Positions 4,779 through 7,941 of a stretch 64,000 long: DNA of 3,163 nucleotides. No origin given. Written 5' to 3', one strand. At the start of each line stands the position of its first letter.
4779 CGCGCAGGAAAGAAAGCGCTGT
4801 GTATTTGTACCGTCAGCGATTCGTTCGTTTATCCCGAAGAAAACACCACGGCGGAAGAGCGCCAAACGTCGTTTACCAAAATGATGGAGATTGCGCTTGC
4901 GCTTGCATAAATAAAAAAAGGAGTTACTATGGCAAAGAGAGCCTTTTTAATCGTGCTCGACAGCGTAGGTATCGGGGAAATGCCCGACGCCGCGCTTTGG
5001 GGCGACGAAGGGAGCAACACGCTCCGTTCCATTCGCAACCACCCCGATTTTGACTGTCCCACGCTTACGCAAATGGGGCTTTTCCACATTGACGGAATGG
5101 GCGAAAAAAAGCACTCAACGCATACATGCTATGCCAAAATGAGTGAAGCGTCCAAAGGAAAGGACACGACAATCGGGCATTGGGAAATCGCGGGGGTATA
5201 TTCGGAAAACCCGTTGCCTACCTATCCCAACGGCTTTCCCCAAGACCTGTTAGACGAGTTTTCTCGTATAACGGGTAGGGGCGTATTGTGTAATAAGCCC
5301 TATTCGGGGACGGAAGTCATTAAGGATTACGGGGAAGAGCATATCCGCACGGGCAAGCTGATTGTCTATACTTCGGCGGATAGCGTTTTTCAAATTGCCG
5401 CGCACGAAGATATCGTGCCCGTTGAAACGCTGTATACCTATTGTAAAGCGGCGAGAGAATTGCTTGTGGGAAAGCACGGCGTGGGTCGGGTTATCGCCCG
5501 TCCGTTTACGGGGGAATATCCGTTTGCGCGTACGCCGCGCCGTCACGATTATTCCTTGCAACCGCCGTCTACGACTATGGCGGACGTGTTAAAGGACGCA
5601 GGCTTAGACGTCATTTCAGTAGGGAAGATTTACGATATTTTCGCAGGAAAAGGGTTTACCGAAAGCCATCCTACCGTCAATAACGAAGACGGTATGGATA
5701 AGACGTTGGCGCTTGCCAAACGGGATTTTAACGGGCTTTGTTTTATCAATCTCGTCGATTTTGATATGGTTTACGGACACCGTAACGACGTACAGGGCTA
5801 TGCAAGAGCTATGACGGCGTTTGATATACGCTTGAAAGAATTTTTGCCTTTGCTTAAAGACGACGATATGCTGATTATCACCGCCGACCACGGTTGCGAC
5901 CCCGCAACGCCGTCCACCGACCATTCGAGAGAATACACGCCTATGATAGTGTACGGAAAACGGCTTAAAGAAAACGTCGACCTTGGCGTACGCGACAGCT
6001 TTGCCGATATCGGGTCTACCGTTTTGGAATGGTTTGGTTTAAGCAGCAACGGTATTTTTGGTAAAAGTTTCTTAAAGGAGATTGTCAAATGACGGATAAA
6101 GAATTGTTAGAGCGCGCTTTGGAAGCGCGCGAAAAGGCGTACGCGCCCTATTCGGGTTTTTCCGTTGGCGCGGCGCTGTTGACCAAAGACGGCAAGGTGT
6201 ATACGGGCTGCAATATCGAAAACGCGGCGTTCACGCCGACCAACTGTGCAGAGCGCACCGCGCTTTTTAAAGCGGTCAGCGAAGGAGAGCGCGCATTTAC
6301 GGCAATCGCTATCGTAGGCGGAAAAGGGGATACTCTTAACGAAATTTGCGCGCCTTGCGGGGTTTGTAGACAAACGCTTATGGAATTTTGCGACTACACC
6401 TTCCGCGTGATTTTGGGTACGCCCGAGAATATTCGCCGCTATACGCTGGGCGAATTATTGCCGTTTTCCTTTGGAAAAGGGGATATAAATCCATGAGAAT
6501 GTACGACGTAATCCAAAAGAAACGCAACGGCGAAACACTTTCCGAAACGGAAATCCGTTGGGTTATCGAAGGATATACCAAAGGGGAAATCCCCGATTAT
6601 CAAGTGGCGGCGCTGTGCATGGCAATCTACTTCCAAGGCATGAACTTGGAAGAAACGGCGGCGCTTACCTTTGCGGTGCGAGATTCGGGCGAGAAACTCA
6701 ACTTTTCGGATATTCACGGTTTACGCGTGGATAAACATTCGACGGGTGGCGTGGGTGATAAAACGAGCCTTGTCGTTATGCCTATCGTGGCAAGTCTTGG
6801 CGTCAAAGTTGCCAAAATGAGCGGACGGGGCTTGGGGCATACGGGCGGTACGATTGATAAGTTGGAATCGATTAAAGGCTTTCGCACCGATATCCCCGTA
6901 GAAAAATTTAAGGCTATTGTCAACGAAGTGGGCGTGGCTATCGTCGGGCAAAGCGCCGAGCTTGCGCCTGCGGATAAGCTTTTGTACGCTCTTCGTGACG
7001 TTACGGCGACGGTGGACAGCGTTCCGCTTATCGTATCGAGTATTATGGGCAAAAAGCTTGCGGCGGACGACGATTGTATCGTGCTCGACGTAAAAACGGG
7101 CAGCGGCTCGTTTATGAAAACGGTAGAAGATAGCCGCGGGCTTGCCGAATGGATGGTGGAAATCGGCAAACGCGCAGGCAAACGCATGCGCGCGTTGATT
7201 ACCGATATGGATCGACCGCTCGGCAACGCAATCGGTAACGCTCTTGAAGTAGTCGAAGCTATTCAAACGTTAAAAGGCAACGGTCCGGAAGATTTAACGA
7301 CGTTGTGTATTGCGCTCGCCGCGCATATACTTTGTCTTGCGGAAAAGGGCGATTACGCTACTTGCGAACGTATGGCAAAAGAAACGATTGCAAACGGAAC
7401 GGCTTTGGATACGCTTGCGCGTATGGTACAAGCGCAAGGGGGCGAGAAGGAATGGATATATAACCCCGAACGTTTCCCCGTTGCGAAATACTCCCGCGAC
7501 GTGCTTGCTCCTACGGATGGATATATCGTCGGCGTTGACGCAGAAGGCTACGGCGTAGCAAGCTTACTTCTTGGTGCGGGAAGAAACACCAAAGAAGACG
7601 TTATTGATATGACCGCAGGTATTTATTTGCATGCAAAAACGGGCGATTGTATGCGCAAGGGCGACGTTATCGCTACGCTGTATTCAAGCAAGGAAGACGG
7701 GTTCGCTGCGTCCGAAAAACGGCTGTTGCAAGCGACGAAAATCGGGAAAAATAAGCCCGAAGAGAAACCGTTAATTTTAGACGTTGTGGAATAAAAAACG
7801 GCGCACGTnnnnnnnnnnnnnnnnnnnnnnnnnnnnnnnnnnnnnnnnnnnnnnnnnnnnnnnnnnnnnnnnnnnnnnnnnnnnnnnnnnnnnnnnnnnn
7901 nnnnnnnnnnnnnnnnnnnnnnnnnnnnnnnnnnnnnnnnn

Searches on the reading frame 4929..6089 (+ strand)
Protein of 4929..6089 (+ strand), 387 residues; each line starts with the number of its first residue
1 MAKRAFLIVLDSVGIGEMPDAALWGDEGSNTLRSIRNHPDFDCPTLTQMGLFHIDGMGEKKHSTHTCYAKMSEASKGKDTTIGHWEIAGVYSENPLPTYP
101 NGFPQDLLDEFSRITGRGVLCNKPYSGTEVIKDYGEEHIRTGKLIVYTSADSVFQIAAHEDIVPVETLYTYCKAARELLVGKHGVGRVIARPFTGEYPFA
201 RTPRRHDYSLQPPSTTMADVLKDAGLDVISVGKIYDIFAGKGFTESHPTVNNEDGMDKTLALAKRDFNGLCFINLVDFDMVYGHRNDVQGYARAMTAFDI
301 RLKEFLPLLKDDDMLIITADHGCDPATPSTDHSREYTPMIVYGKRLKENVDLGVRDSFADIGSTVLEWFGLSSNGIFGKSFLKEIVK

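Call 43: search_protein_families(library=pfam, proteins=[window:4929-6089:+], max_evalue=0.0001)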
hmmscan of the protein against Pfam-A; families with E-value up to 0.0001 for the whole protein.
window:4929-6089:+ (387 aa): 2 families
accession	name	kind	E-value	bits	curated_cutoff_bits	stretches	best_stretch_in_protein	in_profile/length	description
PF01676.23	Metalloenzyme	-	3.2e-40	138.7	24.3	1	3-372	1-251/252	Metalloenzyme superfamily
PF00884.28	Sulfatase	-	9.3e-05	22.3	25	0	265-370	200-300/301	Sulfatase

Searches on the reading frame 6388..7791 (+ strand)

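Call 43: search_protein_families(library=pfam, proteins=[window:6388-7791:+], max_evalue=0.0001)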
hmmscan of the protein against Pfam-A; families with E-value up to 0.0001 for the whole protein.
window:6388-7791:+ (468 aa): 3 families
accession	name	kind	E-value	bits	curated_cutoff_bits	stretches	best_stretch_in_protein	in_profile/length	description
PF00591.27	Glycos_transf_3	-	9.4e-44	150.4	27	1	114-340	5-253/253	Glycosyl transferase family, a/b domain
PF02885.22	Glycos_trans_3N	-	5.5e-24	84.1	26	1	40-101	2-63/63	Glycosyl transferase family, helical bundle domain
PF07831.19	PYNP_C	-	3.9e-20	71.7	27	1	379-452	1-74/75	Pyrimidine nucleoside phosphorylase C-terminal domain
